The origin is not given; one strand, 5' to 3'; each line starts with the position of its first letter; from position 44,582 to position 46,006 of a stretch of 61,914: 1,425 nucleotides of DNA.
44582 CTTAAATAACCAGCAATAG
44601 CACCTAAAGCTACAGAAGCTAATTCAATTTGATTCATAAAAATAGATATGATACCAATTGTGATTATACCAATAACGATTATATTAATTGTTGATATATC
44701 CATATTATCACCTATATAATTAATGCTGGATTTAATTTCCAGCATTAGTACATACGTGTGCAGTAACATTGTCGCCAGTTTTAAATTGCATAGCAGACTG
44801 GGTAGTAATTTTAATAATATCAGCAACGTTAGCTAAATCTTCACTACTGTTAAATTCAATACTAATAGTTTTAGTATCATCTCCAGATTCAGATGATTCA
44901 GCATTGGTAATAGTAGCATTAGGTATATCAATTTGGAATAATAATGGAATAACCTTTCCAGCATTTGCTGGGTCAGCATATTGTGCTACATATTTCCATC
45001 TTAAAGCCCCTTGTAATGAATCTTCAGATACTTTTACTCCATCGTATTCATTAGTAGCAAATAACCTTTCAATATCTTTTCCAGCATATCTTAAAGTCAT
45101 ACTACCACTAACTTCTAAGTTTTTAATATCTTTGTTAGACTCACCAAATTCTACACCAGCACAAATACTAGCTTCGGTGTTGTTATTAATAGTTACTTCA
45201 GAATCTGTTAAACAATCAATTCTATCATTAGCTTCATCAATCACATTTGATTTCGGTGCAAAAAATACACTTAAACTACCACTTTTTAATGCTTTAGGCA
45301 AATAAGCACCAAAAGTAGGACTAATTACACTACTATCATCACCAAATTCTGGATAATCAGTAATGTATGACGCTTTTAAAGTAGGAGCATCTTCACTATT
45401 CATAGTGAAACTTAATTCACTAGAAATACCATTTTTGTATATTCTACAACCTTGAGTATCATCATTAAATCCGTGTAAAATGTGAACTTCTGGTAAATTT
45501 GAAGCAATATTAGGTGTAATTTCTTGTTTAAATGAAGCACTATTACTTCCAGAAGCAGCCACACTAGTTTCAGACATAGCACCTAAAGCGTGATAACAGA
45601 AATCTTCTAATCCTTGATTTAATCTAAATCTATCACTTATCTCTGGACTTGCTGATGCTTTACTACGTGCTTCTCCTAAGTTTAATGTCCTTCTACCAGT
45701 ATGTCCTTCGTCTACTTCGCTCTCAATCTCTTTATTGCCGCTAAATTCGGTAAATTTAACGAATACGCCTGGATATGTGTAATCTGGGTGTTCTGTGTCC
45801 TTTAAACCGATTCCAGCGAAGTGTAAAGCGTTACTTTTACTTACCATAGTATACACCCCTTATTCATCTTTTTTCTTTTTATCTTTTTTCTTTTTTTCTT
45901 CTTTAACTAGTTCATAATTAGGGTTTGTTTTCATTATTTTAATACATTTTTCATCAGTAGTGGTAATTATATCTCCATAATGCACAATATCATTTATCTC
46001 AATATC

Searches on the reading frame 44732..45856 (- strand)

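Call 67: search_protein_families(library=pfam, proteins=[window:44732-45856:-], max_evalue=0.001)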
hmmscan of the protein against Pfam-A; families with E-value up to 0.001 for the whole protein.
window:44732-45856:- (374 aa): 1 family
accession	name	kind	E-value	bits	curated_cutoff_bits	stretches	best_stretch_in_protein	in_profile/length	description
PF18906.5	Phage_tube_2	-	2.8e-07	30.8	27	1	132-284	103-228/266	Phage tail tube protein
